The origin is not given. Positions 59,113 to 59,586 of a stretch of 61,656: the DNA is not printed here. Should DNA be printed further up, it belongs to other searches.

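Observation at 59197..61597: R-M cassette 3 (R plus D12 adenine MTase) lies behind a promoter and a TIR-bounded unit carrying a 57-aa ORF; three R-M systems in 61 kb share the repeat association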

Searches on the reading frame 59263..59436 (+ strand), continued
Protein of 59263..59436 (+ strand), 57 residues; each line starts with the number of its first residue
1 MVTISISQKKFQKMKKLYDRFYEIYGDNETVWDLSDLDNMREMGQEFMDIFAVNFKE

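Call 72: search_protein_families(library=pfam, proteins=[L038:2373-2984:+, L038:4271-4714:+, L038:1466-2152:+, L041:1709-2329:+, L045:621-2117:+, L047:3191-4657:+, L047:1429-2025:+, L040:3186-4160:+, L046:3186-4325:+, L065:3177-5012:+], max_evalue=0.01)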
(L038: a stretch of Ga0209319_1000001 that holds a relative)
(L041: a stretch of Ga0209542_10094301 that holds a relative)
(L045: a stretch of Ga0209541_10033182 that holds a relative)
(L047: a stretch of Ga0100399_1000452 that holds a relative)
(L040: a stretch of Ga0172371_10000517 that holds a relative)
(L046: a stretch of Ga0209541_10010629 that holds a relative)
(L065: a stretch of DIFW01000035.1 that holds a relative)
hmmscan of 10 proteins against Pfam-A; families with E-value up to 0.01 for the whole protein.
L038:2373-2984:+ (203 aa): 10 families
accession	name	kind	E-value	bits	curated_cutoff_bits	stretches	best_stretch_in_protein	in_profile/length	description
PF07669.17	Eco57I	-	1.1e-12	48.8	25.3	1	124-202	33-114/171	Eco57I restriction-modification methylase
PF02384.22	N6_Mtase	-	4.4e-07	30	20.4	1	51-176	19-138/311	N-6 DNA Methylase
PF05175.20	MTS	-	5e-07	29.9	23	1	78-176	30-111/170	Methyltransferase small domain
PF13847.12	Methyltransf_31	-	4.1e-06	27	27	1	82-168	3-79/145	Methyltransferase domain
PF01170.24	UPF0020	-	2.8e-05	24.4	22.3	1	84-189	30-147/197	RMKL-like, methyltransferase domain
PF08242.18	Methyltransf_12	-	0.00015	22.9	30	1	87-168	1-70/98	Methyltransferase domain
PF13649.12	Methyltransf_25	-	0.0006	20.9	27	1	86-168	1-69/97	Methyltransferase domain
PF05219.18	DREV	-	0.00086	18.9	26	1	42-136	54-136/265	DREV methyltransferase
PF20473.4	MmeI_Mtase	-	0.0033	17.1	27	0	131-187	98-160/259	MmeI, DNA-methyltransferase domain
PF13489.12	Methyltransf_23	-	0.0043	17.2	27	1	82-168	22-86/164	Methyltransferase domain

L038:4271-4714:+ (147 aa): 0 families

L038:1466-2152:+ (228 aa): 0 families

L041:1709-2329:+ (206 aa): 0 families

L045:621-2117:+ (498 aa): 3 families
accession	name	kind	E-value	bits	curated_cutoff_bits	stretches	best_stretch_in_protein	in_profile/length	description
PF07669.17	Eco57I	-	3.2e-19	70.1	25.3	1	79-204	34-164/171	Eco57I restriction-modification methylase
PF02384.22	N6_Mtase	-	6.1e-18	65.6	20.4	1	17-244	19-250/311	N-6 DNA Methylase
PF12950.13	TaqI_C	-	0.00043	21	26.5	1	354-452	21-118/118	TaqI-like C-terminal specificity domain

L047:3191-4657:+ (488 aa): 6 families
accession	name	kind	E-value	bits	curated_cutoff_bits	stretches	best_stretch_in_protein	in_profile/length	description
PF10996.14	Beta-Casp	-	4.4e-34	118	27.7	1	273-398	1-120/120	Beta-Casp domain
PF00753.33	Lactamase_B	-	2e-16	61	22.7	1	47-109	5-65/196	Metallo-beta-lactamase superfamily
PF07521.17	RMMBL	-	1.7e-12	47.6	21.6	1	412-480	2-63/63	Zn-dependent metallo-hydrolase RNA specificity domain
PF16661.11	Lactamase_B_6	-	1.3e-11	44.6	27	1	52-218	1-172/193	Metallo-beta-lactamase superfamily domain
PF12706.13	Lactamase_B_2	-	7.5e-11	42.4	27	1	59-253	2-188/200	Beta-lactamase superfamily domain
PF19583.5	ODP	-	1.9e-05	25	27.2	1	49-254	4-183/194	ODP family beta lactamase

L047:1429-2025:+ (198 aa): 1 family
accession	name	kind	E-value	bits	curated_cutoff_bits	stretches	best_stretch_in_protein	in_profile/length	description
PF09568.16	RE_MjaI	-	9e-69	230.9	22.7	1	29-191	1-164/164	MjaI restriction endonuclease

L040:3186-4160:+ (324 aa): 2 families
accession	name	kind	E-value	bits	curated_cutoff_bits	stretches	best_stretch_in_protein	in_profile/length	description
PF02086.21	MethyltransfD12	-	2.5e-59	201.5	22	1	55-300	1-247/253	D12 class N6 adenine-specific DNA methyltransferase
PF03602.21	Cons_hypoth95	-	9e-05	22.7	24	0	199-256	83-144/182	Conserved hypothetical protein 95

L046:3186-4325:+ (379 aa): 0 families

L065:3177-5012:+ (611 aa): 6 families
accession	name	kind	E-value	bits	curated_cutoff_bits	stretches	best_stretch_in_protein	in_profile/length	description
PF08275.17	DNAG_N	-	3.2e-35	121.5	26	1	122-262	2-128/128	DNA primase catalytic core, N-terminal domain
PF01807.25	Zn_ribbon_DnaG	-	9.5e-34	115.6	24.9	1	5-97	4-96/98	CHC2 zinc finger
PF13155.12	Toprim_2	-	4.1e-17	62.8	22.1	1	272-346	1-77/88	Toprim-like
PF13662.12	Toprim_4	-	1.5e-13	51.2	25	1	272-344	4-83/85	Toprim domain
PF01751.28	Toprim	-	5e-12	46.3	23.1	1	272-346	3-95/96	Toprim domain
PF10410.14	DnaB_bind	-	3.8e-07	30.7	20.6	1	387-437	1-51/56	DnaB-helicase binding domain of primase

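Call 73: search_protein_families(library=padloc, proteins=[L038:3152-4144:+, L038:4271-4714:+, L038:1466-2152:+, L041:1709-2329:+, L053:4000-4521:+, L047:3191-4657:+, L047:1429-2025:+, L040:3186-4160:+, L046:3186-4325:+, L065:3177-5012:+], max_evalue=0.01)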
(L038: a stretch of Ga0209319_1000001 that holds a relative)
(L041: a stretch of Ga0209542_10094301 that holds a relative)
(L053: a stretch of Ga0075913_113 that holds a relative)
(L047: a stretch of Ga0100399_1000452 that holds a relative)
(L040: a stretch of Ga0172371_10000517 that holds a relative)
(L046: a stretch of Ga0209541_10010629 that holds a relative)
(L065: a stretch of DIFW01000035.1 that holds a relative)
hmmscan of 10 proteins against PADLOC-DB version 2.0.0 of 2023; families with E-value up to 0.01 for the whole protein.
L038:3152-4144:+ (330 aa): 5 families
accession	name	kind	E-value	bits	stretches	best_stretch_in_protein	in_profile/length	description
PDLC04946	PDC-S18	-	5.9e-16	56.4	1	8-325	16-316/365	-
PDLC04945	PDC-S18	-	7.2e-15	53.1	1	13-328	3-300/302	-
PDLC04824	PDC-S02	-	5.9e-05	20.4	1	6-111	159-266/308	-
PDLC04813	PDC-S02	-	0.00028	18.8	1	27-111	23-108/175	-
PDLC04916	PDC-S11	-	0.005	13.9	1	47-107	36-96/358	-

L038:4271-4714:+ (147 aa): 0 families

L038:1466-2152:+ (228 aa): 0 families

L041:1709-2329:+ (206 aa): 0 families

L053:4000-4521:+ (173 aa): 0 families

L047:3191-4657:+ (488 aa): 3 families
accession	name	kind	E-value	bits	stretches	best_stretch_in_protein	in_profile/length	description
PDLC03854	LmuA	-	4.7e-06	24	1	55-108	24-77/345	-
PDLC02158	Avs1a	-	0.00015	19.1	1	47-104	10-67/392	-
PDLC04675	PDC-M48B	-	0.0012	16.1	1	51-104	19-75/291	-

L047:1429-2025:+ (198 aa): 2 families
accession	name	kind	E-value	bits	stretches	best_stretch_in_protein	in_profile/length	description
PDLC03519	REase_II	-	5.6e-71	236.8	1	6-198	17-216/222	Type II restriction enzyme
PDLC03450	REase_II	-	0.0018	16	1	53-110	3-61/197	Type II restriction enzyme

L040:3186-4160:+ (324 aa): 21 families
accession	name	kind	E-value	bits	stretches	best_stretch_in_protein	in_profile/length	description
PDLC03294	MTase_II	-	5e-95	316.2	1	48-324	3-271/272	Type II methyltransferase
PDLC03735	oMTase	-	4.9e-84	280.1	1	49-324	7-282/284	orphan methyltransferase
PDLC03261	MTase_II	-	1.2e-73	246.5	1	47-320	22-283/643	Type II methyltransferase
PDLC03729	oMTase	-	2.6e-59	199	1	49-322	4-267/275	orphan methyltransferase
PDLC03266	MTase_II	-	2.1e-56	189.5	1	46-315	11-275/285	Type II methyltransferase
PDLC03344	MTase_II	-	2.5e-32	109.9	1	50-195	4-146/154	Type II methyltransferase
PDLC03247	MTase_II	-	3.4e-30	103.2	1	79-324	24-265/282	Type II methyltransferase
PDLC03264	MTase_II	-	7.3e-25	85.8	1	83-290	39-252/306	Type II methyltransferase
PDLC03253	MTase_II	-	1.9e-20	71.7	1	50-307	4-238/253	Type II methyltransferase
PDLC03717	oMTase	-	3.2e-18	64.1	1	80-324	26-266/285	orphan methyltransferase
PDLC03383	MTase_II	-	4.9e-16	57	2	130-280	117-261/318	Type II methyltransferase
PDLC04018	PD-Lambda-5_B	-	5.2e-15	53.5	1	55-296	10-250/291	-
PDLC03302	MTase_II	-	7.7e-15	52.7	1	51-238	361-544/626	Type II methyltransferase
PDLC03349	MTase_II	-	1.8e-12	45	2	155-267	189-301/374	Type II methyltransferase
PDLC03358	MTase_II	-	1.8e-09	35.3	1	54-297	9-253/301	Type II methyltransferase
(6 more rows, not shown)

L046:3186-4325:+ (379 aa): 1 family
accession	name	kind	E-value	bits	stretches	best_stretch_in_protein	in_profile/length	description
PDLC03301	MTase_II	-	0.0002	18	1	128-173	226-271/604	Type II methyltransferase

L065:3177-5012:+ (611 aa): 2 families
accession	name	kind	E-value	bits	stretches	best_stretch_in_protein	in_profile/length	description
PDLC03800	RTasDnaG-like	-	1.4e-34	117.8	1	18-378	56-381/550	DRT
PDLC03767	RT_UG29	-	1.4e-34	116.8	1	7-374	6-364/2280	DRT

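Call 74: search_solved_structures(query=A1, max_evalue=10, show_alignments=2)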
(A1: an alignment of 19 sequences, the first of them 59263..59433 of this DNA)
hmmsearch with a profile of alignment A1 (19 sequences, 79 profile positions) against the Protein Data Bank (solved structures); distinct sequences matched with E-value up to 10: 32.
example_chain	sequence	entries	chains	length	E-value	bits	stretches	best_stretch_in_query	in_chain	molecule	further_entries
4a2r_A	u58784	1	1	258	0.082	16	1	32-77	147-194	INDOLE-3-GLYCEROL PHOSPHATE SYNTHASE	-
3br5_B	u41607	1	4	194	0.083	15.9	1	17-76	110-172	HTH-type transcriptional regulator qacR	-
4a2s_A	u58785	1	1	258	0.086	15.9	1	32-77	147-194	INDOLE-3-GLYCEROL PHOSPHATE SYNTHASE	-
3br0_B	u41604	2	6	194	0.12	15.4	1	14-76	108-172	HTH-type transcriptional regulator qacR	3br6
3br3_B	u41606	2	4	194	0.15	15.1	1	17-76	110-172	HTH-type transcriptional regulator qacR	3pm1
3br2_B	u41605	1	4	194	0.17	14.9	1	14-76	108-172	HTH-type transcriptional regulator qacR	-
1jt0_A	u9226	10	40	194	0.19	14.8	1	17-76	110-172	HYPOTHETICAL TRANSCRIPTIONAL REGULATOR IN QACA 5'REGION | Transcriptional regulator qacR | HTH-type transcriptional regulator qacR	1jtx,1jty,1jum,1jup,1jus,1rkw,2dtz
3bqz_B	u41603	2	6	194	0.2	14.7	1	17-76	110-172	HTH-type transcriptional regulator qacR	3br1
1qvt_B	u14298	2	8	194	0.23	14.5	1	17-76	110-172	Transcriptional regulator qacR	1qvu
3bt9_B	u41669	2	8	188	0.23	14.5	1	17-76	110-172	HTH-type transcriptional regulator qacR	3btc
3hoj_A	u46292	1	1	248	0.25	14.4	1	32-76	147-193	RETROALDOLASE-22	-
4pa8_A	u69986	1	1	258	0.28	14.3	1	32-77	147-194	retro-aldolase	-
9wvz_A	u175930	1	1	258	0.29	14.2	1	32-77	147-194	retro-aldolase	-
8xyn_A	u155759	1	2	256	0.3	14.2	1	32-77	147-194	retro-aldolase RA95.5-8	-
3bti_B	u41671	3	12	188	0.3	14.2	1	17-76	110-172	HTH-type transcriptional regulator qacR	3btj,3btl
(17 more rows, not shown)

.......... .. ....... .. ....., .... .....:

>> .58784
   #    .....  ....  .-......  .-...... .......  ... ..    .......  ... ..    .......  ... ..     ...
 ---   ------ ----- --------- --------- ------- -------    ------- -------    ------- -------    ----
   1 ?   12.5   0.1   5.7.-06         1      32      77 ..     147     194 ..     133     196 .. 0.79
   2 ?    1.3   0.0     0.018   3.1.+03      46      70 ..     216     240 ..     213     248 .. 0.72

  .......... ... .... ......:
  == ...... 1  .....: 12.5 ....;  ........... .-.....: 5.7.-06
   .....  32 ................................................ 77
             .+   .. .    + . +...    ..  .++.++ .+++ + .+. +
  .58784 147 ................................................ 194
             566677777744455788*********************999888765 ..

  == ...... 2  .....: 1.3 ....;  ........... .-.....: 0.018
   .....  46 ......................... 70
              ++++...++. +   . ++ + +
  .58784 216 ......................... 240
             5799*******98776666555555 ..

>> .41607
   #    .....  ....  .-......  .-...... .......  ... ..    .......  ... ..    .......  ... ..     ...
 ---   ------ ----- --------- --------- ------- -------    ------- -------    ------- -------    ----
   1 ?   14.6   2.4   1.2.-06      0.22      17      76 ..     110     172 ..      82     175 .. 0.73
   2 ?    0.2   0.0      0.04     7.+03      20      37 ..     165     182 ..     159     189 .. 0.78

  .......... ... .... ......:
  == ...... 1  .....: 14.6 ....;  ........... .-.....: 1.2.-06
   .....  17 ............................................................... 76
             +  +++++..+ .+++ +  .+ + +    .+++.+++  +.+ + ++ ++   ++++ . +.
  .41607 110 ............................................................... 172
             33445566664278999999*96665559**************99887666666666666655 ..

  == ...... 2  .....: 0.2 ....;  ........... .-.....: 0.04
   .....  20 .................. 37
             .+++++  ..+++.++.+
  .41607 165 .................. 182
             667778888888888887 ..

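Call 75: search_protein_families(library=phrogs, alignment_id=A1, max_evalue=1)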
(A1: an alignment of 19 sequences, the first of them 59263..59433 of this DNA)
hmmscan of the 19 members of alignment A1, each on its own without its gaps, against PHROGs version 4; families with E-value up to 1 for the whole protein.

A. member 1, window:59263-59433:+ (57 aa): 2 families
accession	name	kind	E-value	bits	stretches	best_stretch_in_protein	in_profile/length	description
phrog_21440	-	unknown function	0.085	12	1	9-53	100-143/889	-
phrog_20887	-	unknown function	0.22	12.5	1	3-20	12-29/46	-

B. families by the number of members that match (of 19 scanned): 38 families (the first 25 are shown)
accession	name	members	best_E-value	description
phrog_13806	-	2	0.034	-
phrog_1844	-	1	0.0045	unknown function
phrog_16063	-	1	0.012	-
phrog_1773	-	1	0.012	6-phosphofructokinase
phrog_9470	-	1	0.015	-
phrog_5294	-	1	0.015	-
phrog_10592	-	1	0.02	-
phrog_19629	-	1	0.022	-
phrog_34674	-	1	0.026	-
phrog_21384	-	1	0.027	-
phrog_3847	-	1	0.035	-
phrog_24545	-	1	0.062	HNH endonuclease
phrog_3525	-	1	0.064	-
phrog_15863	-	1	0.069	-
phrog_30190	-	1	0.07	-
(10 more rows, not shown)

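Call 86: search_protein_families(library=padloc, proteins=[L040:4171-4929:+, L046:4291-5223:+, L061:3336-3857:+, L061:3838-5016:+, L063:1188-1769:+, L042:2148-2957:+, L042:3113-4366:+, L036:1648-2676:+, L055:644-1240:+, L042:569-2143:+], max_evalue=0.01)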
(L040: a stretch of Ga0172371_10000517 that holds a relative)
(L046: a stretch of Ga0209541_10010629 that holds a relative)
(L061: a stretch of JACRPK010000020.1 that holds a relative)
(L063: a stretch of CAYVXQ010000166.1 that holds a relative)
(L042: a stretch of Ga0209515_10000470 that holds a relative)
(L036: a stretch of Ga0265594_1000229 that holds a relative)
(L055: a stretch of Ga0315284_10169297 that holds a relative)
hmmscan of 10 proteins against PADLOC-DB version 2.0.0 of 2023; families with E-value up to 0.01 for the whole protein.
L040:4171-4929:+ (252 aa): 1 family
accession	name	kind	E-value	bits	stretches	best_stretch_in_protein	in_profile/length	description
PDLC03513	REase_II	-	1.1e-34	118.7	1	6-251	10-248/426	Type II restriction enzyme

L046:4291-5223:+ (310 aa): 2 families
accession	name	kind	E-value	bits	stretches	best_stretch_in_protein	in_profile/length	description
PDLC03548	REase_II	-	3.8e-07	27.8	1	181-258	177-254/290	Type II restriction enzyme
PDLC03495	REase_II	-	7.4e-05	20.4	1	184-260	153-227/260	Type II restriction enzyme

L061:3336-3857:+ (173 aa): 41 families (the best 25 are shown)
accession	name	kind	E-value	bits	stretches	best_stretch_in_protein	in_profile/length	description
PDLC04854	PDC-S05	-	1.3e-56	189.6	1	8-171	3-170/212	-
PDLC04965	PDC-S23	-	9.9e-56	187.5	1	8-170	4-170/327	-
PDLC04858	PDC-S05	-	1.3e-54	181.7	1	8-135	4-131/138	-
PDLC04964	PDC-S23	-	9.6e-54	180.8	1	9-165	4-161/331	-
PDLC04872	PDC-S05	-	2.4e-52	174.8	1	8-148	4-144/152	-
PDLC04879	PDC-S05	-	1.7e-51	173.4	1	7-143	3-139/285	-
PDLC04876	PDC-S05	-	2.8e-51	171.7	1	2-148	2-154/174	-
PDLC04963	PDC-S23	-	5.4e-51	171.9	1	10-171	3-154/312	-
PDLC04853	PDC-S05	-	7.5e-51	171.3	1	7-144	4-146/336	-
PDLC04870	PDC-S05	-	3.8e-50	168.2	1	1-139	1-143/214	-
PDLC04851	PDC-S05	-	6.2e-50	168.2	1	1-144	1-152/342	-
PDLC04843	PDC-S05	-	3.7e-49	165.7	1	7-144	4-143/330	-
PDLC04852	PDC-S05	-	2.2e-48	163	1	5-144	7-152/346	-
PDLC04874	PDC-S05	-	1.1e-46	156.4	1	9-132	6-127/165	-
PDLC04868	PDC-S05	-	8.7e-46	154.5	1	7-138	4-138/335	-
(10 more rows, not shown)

L061:3838-5016:+ (392 aa): 0 families

L063:1188-1769:+ (194 aa): 0 families

L042:2148-2957:+ (269 aa): 1 family
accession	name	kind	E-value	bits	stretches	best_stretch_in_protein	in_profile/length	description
PDLC03509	REase_II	-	5e-67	224.8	1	1-262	1-264/370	Type II restriction enzyme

L042:3113-4366:+ (417 aa): 0 families

L036:1648-2676:+ (342 aa): 0 families

L055:644-1240:+ (198 aa): 12 families
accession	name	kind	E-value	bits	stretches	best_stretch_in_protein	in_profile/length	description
PDLC03478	REase_II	-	5.5e-08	30.8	1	88-148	97-160/219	Type II restriction enzyme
PDLC02859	DpdF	-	9.2e-06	22.4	1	95-147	2-53/545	DpdF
PDLC03431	REase_II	-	1.6e-05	22.5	1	118-146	178-206/246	Type II restriction enzyme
PDLC03418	REase_II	-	9.5e-05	19.7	1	67-148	290-371/372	Type II restriction enzyme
PDLC00352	PtuB1|PtuB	-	0.00054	17.7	1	75-148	21-98/206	Unknown function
PDLC04266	PDC-M01B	-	0.00076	17.1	1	91-163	85-155/281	-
PDLC00315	PtuB1|PtuB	-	0.003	15.4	1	90-158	20-87/227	Unknown function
PDLC03656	mREase_IV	-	0.0039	14.9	1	74-150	185-258/277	Type IV methyl-directed restriction enzyme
PDLC00313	PtuB1|PtuB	-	0.006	14.1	1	84-156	35-109/240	Unknown function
PDLC00314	PtuB1|PtuB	-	0.0065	14.6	1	90-144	36-90/156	Unknown function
PDLC00337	PtuB1|PtuB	-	0.0091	13.9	0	92-152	48-110/216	Unknown function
PDLC00332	PtuB1|PtuB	-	0.0096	13.8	0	90-156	37-102/212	Unknown function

L042:569-2143:+ (524 aa): 37 families (the best 25 are shown)
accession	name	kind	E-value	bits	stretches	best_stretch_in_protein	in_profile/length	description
PDLC03249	MTase_II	-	2.8e-226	750.5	1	3-522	15-538/541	Type II methyltransferase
PDLC03322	MTase_II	-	4.7e-21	73.2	1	72-192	21-130/446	Type II methyltransferase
PDLC03380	MTase_II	-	2e-17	61.5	2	83-188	22-121/393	Type II methyltransferase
PDLC03224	MTase_II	-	3.2e-14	50.7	1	87-186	62-156/481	Type II methyltransferase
PDLC03353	MTase_II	-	4.4e-14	50.6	2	123-172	205-254/260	Type II methyltransferase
PDLC03364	MTase_II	-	3.3e-13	47.4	1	86-177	26-109/380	Type II methyltransferase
PDLC03369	MTase_II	-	3.7e-12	43.8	1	90-218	112-230/532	Type II methyltransferase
PDLC03377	MTase_II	-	3.4e-09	33.8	1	88-256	91-248/504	Type II methyltransferase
PDLC03360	MTase_II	-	4.7e-09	33.7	2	124-181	63-120/441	Type II methyltransferase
PDLC03387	MTase_II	-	6.2e-09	33.4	1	122-164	229-271/289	Type II methyltransferase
PDLC03371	MTase_II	-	6.7e-09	33.7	1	125-164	209-248/260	Type II methyltransferase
PDLC03295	MTase_II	-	6e-08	30.5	1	88-190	196-291/292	Type II methyltransferase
PDLC03239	MTase_II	-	1.2e-07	28.8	1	89-189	62-155/442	Type II methyltransferase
PDLC03354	MTase_II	-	1.3e-07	28.9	1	124-190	338-390/425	Type II methyltransferase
PDLC03299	MTase_II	-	1.8e-07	29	1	123-185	212-277/296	Type II methyltransferase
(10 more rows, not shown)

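Call 87: search_protein_families(library=pfam, proteins=[L040:4171-4929:+, L046:4291-5223:+, L061:3336-3857:+, L061:3838-5016:+, L063:1188-1769:+, L042:2148-2957:+, L042:3113-4366:+, L036:1648-2676:+, L055:644-1240:+, L042:569-2143:+], max_evalue=0.01)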
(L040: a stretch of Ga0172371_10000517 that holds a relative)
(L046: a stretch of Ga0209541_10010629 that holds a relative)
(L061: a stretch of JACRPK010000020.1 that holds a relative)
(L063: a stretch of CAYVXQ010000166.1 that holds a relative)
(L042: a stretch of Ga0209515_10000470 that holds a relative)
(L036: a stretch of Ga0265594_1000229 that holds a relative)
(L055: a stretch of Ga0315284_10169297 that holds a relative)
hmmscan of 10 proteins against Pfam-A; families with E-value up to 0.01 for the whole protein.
L040:4171-4929:+ (252 aa): 2 families
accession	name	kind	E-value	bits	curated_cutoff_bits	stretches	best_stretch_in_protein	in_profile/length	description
PF22518.2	DUF6997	-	1.2e-51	175.8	27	1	85-250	4-175/175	Domain of unknown function (DUF6997)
PF22515.2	DUF6996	-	5e-21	74.9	27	1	5-81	2-71/71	Domain of unknown function (DUF6996)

L046:4291-5223:+ (310 aa): 3 families
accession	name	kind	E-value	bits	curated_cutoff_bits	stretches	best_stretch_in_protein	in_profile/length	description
PF04556.18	DpnII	-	1.2e-07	31.9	23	1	177-258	165-246/278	DpnII restriction endonuclease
PF06300.18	Tsp45I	-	0.0008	19.5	25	1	183-259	152-228/260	Tsp45I type II restriction enzyme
PF08378.17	NERD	-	0.0094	16.9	22.1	0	187-255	21-91/111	Nuclease-related domain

L061:3336-3857:+ (173 aa): 1 family
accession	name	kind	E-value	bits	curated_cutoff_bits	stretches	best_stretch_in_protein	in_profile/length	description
PF13310.11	Virulence_RhuM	-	1e-23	84.4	33.7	1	70-144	4-84/252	Virulence protein RhuM family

L061:3838-5016:+ (392 aa): 3 families
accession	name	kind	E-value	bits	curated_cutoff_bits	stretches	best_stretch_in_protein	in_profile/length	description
PF00814.31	TsaD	-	3.3e-73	247.1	24.8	1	31-368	2-263/264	tRNA N6-adenosine threonylcarbamoyltransferase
PF22521.2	HypF_C_2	-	1.5e-05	25.3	27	1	287-345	162-220/241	Carbamoyltransferase, Kae1-like Domain, second subdomain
PF02543.21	Carbam_trans_N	-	0.0057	16.6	24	0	289-333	274-315/346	Carbamoyltransferase N-terminus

L063:1188-1769:+ (194 aa): 1 family
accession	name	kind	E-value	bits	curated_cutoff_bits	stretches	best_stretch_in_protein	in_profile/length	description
PF01966.28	HD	-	0.00037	21.2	22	1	24-109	2-92/116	HD domain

L042:2148-2957:+ (269 aa): 1 family
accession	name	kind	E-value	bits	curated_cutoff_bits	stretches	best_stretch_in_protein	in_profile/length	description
PF09520.16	RE_TdeIII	-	2e-49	168.8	27.2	1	5-262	2-240/242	Type II restriction endonuclease, TdeIII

L042:3113-4366:+ (417 aa): 1 family
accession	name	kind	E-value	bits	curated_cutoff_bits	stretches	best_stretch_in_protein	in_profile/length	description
PF07486.17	Hydrolase_2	-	3.8e-11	44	27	1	298-413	2-100/100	Cell Wall Hydrolase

L036:1648-2676:+ (342 aa): 1 family
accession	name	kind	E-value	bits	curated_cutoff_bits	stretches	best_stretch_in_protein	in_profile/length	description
PF24400.1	DUF7544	-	0.0069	16.1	27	0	32-314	32-295/302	Family of unknown function (DUF7544)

L055:644-1240:+ (198 aa): 3 families
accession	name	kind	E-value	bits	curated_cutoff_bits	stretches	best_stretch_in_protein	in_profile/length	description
PF01844.29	HNH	-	5.3e-11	42.9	21.4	1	103-148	1-46/47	HNH endonuclease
PF14279.12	HNH_5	-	1e-07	32.2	27.5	1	103-155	1-52/56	HNH endonuclease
PF02945.21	Endonuclease_7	-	5.7e-05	23.4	23.6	1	86-145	9-62/82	Recombination endonuclease VII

L042:569-2143:+ (524 aa): 2 families
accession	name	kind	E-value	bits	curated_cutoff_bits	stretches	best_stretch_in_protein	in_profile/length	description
PF01555.25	N6_N4_Mtase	-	8.3e-16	59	26.7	1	30-162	102-217/221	DNA methylase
PF09445.16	Methyltransf_15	-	0.00087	19.3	22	0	379-423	45-93/165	RNA cap guanine-N2 methyltransferase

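Call 93: fold_search(model_id=the predicted structure, library=viral)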
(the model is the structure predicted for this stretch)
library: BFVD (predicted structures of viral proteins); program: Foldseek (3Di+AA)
matches with E <= 10: 337; with E <= 0.001: 0
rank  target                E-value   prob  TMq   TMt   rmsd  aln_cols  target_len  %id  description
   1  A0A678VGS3            3.5e-01  0.98  0.72  0.71   2.1        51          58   22  Uncharacterized protein [Lactococcus phage vB_Llc_bIBBp6/4]
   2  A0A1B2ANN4            3.5e-01  0.84  0.60  0.49   3.2        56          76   14  (no name in the UniProt tables at hand)
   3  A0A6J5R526            4.0e-01  0.98  0.74  0.08   1.7        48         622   12  ParB/Sulfiredoxin [uncultured Caudovirales phage]
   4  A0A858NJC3            4.6e-01  0.98  0.73  0.71   1.9        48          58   14  (no name in the UniProt tables at hand)
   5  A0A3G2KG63            6.0e-01  0.96  0.71  0.14   1.9        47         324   11  Tail assembly chaperone [Arthrobacter phage Faja]
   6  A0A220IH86            6.4e-01  0.66  0.59  0.60   3.5        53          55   21  (no name in the UniProt tables at hand)
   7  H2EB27                7.9e-01  0.94  0.68  0.31   1.7        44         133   18  Putative transcription factor [Megavirus courdo7]
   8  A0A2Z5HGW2            7.9e-01  0.41  0.41  0.41   6.4        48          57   23  (no name in the UniProt tables at hand)
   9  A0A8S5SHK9            9.0e-01  0.80  0.59  0.46   2.4        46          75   20  Uncharacterized protein [Siphoviridae sp. ctBCr48]
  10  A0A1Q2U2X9            1.1e+00  0.44  0.51  0.32   4.0        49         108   14  Uncharacterized protein [Vibrio phage pTD1]
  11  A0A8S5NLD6            1.2e+00  0.82  0.67  0.50   2.1        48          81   14  Uncharacterized protein [Siphoviridae sp. ctGfF74]
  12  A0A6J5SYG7            1.4e+00  0.47  0.57  0.45   3.1        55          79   11  Uncharacterized protein [uncultured Caudovirales phage]
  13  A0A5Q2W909            1.4e+00  0.38  0.49  0.51   5.2        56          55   21  (no name in the UniProt tables at hand)
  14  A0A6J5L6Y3            1.4e+00  0.77  0.71  0.66   3.9        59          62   10  Uncharacterized protein [uncultured Caudovirales phage]
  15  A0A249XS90            1.5e+00  0.87  0.74  0.45   2.6        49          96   10  Uncharacterized protein [Mycobacterium phage Phabba]
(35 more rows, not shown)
